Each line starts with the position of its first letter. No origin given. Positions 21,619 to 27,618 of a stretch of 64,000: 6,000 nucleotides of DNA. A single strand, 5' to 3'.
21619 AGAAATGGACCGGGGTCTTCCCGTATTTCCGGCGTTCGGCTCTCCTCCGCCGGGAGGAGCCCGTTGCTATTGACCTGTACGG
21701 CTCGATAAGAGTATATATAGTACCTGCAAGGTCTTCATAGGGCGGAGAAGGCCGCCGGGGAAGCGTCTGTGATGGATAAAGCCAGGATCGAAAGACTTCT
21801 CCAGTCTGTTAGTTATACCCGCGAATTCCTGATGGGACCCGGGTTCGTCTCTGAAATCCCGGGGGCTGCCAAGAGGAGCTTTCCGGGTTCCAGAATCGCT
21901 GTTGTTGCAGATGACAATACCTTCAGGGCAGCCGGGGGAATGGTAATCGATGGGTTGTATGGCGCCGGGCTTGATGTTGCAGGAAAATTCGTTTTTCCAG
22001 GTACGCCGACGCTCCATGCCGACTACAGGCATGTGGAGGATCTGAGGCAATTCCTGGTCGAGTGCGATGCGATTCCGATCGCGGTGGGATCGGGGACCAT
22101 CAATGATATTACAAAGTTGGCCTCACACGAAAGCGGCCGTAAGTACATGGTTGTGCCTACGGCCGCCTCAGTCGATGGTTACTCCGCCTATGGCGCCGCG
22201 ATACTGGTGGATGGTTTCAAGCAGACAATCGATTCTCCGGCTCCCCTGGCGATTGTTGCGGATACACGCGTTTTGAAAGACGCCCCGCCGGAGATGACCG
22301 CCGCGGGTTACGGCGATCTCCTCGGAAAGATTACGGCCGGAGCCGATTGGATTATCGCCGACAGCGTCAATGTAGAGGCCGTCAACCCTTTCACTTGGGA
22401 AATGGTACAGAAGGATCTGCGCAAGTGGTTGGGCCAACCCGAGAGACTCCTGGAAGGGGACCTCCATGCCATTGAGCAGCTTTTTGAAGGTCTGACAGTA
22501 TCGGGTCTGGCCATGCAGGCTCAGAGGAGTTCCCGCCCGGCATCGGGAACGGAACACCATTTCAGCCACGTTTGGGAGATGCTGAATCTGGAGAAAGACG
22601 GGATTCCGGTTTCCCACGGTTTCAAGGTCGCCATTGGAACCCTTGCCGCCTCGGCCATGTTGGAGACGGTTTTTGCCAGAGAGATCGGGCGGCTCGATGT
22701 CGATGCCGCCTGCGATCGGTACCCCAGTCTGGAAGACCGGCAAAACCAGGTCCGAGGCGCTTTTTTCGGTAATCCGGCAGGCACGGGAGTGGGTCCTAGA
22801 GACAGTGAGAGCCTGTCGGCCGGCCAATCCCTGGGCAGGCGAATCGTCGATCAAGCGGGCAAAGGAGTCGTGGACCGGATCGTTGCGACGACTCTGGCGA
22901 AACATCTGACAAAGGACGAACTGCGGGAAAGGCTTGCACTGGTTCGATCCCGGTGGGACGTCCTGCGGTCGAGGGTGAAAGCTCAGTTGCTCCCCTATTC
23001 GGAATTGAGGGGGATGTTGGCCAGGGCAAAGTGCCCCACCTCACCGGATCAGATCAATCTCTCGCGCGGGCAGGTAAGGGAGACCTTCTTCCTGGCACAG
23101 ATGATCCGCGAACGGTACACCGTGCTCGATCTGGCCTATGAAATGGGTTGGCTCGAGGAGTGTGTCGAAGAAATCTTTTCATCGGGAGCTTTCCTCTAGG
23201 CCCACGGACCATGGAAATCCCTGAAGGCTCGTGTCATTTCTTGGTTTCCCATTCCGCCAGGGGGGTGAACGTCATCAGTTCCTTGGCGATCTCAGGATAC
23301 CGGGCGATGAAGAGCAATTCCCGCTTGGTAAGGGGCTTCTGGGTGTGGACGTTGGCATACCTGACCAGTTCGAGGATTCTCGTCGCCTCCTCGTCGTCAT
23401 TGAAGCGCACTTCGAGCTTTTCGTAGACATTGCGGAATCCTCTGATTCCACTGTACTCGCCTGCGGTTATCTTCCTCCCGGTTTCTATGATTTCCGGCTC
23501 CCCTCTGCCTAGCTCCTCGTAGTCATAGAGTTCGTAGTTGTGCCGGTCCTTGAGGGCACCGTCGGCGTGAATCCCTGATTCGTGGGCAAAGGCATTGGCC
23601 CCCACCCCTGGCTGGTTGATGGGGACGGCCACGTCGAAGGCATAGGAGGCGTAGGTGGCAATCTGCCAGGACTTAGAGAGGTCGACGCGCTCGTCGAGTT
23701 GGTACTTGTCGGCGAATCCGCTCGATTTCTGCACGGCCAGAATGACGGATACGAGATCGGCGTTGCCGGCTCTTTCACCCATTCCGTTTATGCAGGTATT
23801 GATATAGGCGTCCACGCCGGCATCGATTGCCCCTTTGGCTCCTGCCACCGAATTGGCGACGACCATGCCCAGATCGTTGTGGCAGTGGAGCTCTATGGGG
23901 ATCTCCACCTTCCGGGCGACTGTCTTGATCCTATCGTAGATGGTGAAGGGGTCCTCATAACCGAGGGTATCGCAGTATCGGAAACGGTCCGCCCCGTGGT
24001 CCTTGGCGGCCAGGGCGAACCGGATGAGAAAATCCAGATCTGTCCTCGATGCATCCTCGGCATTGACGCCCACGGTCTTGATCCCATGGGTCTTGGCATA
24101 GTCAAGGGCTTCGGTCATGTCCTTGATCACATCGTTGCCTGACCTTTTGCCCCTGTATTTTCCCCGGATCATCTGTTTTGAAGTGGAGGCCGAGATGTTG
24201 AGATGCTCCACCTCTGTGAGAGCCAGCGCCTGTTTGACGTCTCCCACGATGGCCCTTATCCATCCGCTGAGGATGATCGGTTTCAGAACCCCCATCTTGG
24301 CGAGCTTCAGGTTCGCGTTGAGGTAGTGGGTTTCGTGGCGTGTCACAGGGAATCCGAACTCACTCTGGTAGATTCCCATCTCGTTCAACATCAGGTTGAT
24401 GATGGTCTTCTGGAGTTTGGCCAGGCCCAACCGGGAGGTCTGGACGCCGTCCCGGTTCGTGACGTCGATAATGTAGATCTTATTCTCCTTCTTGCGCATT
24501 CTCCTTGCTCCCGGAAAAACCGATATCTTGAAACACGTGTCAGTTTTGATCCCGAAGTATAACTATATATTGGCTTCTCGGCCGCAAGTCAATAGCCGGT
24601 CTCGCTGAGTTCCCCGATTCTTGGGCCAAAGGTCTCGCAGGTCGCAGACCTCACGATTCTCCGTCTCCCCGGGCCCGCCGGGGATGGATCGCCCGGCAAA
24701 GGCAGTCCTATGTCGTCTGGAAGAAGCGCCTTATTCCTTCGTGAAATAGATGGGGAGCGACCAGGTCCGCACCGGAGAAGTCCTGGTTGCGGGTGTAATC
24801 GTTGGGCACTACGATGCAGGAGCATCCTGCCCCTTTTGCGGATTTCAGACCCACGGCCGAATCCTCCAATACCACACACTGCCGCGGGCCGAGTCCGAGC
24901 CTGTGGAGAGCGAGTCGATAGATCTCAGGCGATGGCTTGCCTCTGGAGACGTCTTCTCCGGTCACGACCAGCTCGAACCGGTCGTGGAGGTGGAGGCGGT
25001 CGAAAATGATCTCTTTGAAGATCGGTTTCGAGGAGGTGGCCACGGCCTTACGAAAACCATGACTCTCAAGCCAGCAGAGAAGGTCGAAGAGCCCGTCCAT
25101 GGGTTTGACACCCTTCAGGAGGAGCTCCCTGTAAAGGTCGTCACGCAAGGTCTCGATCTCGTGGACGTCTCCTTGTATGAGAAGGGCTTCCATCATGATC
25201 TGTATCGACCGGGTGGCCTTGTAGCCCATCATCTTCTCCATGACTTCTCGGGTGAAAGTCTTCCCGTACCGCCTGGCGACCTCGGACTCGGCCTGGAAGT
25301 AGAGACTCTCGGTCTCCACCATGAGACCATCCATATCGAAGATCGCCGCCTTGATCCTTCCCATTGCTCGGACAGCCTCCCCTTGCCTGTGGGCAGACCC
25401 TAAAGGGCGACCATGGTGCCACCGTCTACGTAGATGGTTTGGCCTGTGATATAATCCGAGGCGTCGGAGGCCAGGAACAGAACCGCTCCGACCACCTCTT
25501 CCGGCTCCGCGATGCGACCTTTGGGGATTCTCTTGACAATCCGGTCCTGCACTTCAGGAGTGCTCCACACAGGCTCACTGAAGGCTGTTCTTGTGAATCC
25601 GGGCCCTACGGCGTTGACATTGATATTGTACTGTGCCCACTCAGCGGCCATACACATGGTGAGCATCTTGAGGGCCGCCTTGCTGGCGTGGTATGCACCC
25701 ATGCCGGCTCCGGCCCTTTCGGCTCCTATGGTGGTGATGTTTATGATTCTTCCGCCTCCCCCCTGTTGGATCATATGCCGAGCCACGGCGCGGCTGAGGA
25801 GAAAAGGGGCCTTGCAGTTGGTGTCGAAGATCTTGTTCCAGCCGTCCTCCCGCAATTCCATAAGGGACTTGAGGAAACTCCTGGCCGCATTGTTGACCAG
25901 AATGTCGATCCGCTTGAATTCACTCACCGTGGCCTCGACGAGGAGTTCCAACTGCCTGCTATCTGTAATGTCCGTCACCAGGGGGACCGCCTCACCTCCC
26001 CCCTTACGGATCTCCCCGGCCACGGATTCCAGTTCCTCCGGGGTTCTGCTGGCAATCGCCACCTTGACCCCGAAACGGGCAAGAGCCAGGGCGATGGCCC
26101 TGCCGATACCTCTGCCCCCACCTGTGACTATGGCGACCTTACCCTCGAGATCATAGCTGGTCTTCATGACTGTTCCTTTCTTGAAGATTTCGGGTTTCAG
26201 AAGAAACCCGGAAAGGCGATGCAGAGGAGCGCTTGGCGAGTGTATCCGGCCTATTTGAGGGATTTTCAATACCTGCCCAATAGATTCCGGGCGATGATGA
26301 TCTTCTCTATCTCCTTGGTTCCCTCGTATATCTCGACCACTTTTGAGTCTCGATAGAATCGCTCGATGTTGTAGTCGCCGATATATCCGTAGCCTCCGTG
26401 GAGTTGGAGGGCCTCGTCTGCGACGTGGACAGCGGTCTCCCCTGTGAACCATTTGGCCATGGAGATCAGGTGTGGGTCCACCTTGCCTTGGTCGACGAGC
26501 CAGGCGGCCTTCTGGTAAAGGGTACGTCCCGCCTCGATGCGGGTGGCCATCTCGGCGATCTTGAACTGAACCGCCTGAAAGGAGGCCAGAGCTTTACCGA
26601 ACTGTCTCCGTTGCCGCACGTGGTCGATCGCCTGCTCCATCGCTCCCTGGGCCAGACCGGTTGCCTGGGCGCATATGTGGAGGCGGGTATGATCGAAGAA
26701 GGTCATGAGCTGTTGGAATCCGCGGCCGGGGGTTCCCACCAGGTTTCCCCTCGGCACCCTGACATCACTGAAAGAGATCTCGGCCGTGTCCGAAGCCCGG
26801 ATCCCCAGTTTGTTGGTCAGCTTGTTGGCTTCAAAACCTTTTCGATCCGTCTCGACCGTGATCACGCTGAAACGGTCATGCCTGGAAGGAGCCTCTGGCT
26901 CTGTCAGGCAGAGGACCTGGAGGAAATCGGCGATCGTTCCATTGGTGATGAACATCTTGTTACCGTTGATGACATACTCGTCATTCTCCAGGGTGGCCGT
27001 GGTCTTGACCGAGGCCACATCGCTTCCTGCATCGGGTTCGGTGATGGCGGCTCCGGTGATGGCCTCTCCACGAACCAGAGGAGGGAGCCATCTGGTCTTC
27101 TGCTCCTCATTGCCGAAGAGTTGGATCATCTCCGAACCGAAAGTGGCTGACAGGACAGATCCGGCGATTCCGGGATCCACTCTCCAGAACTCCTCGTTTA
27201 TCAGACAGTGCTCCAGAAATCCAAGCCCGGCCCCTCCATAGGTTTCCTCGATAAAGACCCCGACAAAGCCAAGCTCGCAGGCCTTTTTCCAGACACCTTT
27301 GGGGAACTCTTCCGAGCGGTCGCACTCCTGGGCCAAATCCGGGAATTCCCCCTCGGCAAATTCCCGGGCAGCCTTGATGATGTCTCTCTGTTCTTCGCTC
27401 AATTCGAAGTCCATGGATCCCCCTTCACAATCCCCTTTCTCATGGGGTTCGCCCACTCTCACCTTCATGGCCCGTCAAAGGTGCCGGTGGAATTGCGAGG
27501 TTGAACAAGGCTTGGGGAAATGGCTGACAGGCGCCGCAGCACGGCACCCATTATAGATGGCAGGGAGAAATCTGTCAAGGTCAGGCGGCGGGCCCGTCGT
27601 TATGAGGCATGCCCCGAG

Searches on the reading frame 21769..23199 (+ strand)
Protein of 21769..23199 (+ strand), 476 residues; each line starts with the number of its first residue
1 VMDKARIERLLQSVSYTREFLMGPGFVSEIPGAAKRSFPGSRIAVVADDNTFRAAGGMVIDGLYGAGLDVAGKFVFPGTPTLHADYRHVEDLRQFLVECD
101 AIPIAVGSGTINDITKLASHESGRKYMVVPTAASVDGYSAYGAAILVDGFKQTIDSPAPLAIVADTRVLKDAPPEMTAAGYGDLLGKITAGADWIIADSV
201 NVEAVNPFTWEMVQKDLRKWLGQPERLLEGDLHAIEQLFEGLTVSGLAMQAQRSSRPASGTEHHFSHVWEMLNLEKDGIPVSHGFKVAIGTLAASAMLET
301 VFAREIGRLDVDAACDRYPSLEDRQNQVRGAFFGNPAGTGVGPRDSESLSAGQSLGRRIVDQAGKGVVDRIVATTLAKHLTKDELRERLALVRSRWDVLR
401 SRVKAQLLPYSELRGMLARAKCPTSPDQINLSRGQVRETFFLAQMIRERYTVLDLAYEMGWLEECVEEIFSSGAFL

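Call 5: search_protein_families(library=pfam, proteins=[window:21769-23199:+], max_evalue=0.00001)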
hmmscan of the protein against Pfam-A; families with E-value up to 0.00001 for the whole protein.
window:21769-23199:+ (476 aa): 1 family
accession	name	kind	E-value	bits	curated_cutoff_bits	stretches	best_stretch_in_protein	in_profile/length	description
PF13685.12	Fe-ADH_2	-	1.7e-29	103.2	28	1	24-173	4-149/149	Iron-containing alcohol dehydrogenase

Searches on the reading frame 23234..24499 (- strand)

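Call 5: search_protein_families(library=pfam, proteins=[window:23234-24499:-], max_evalue=0.00001)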
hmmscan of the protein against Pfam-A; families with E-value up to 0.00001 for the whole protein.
window:23234-24499:- (421 aa): 2 families
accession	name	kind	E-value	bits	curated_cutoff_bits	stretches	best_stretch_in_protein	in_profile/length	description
PF00682.25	HMGL-like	-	6e-50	170.5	29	1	7-281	1-257/260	HMGL-like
PF22617.1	HCS_D2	-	3.4e-11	43.8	27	1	299-373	2-69/82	Homocitrate synthase post-HMGL domain-like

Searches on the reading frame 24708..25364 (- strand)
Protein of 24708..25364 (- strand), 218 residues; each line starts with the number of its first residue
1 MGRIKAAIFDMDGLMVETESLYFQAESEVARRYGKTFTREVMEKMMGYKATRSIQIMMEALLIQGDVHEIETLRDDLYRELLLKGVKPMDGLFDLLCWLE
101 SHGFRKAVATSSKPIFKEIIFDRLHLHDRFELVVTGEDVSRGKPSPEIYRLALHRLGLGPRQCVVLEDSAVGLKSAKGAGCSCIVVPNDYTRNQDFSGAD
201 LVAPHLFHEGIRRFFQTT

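Call 45: search_protein_families(library=pfam, proteins=[window:24708-25364:-], max_evalue=0.00001)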
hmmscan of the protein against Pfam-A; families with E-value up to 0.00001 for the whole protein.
window:24708-25364:- (218 aa): 3 families
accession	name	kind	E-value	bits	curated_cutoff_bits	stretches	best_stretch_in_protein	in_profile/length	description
PF13419.12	HAD_2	-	3.3e-31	109.2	23.8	1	8-186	2-178/178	Haloacid dehalogenase-like hydrolase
PF00702.32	Hydrolase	-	1.7e-24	87.7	26.4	1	4-180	1-191/191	haloacid dehalogenase-like hydrolase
PF13242.12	Hydrolase_like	-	3.5e-07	30.5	22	1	141-204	2-70/75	HAD-hyrolase-like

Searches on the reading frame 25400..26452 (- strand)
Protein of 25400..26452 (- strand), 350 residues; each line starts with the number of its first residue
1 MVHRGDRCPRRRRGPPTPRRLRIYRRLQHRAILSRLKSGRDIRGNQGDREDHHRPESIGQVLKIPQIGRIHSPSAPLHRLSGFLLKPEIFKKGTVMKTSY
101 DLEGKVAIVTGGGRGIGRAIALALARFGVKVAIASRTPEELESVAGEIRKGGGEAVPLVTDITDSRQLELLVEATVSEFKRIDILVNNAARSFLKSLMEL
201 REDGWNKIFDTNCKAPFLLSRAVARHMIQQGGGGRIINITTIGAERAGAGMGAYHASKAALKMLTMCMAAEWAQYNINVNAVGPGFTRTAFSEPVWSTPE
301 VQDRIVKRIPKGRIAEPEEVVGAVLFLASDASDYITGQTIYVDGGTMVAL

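Call 45: search_protein_families(library=pfam, proteins=[window:25400-26452:-], max_evalue=0.00001)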
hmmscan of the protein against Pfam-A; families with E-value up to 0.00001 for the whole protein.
window:25400-26452:- (350 aa): 3 families
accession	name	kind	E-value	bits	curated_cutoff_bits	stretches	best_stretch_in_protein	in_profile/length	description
PF13561.12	adh_short_C2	-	3.4e-66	223.7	27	1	114-346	6-235/236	Enoyl-(Acyl carrier protein) reductase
PF00106.31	adh_short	-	2.2e-56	190.9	26.6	1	105-297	1-192/195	short chain dehydrogenase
PF08659.16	KR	-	1.5e-07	32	22.6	1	107-224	3-124/180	KR domain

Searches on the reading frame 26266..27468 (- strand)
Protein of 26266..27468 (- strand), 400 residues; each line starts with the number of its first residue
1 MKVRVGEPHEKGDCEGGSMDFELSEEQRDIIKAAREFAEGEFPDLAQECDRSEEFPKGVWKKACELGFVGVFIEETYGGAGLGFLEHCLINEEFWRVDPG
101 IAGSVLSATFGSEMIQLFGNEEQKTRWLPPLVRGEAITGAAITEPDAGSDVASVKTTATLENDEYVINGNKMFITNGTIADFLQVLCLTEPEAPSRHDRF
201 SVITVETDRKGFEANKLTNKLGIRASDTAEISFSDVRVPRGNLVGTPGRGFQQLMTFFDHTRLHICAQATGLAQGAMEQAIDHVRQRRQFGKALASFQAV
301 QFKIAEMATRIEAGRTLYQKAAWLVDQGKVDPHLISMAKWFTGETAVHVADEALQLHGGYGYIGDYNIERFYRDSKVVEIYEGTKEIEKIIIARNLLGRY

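Call 45: search_protein_families(library=pfam, proteins=[window:26266-27468:-], max_evalue=0.00001)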
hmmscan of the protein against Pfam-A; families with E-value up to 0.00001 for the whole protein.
window:26266-27468:- (400 aa): 4 families
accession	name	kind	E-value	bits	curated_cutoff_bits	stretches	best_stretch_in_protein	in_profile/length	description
PF00441.29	Acyl-CoA_dh_1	-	9.9e-55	185.3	22.4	1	248-397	1-150/150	Acyl-CoA dehydrogenase, C-terminal domain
PF02771.21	Acyl-CoA_dh_N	-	1.8e-34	119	22.9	1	24-135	1-113/113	Acyl-CoA dehydrogenase, N-terminal domain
PF02770.24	Acyl-CoA_dh_M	-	6.3e-26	90.8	33.3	1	140-236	2-97/97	Acyl-CoA dehydrogenase, middle domain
PF08028.16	Acyl-CoA_dh_2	-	1.3e-23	84.2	22.7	1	264-385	2-133/134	Acyl-CoA dehydrogenase, C-terminal domain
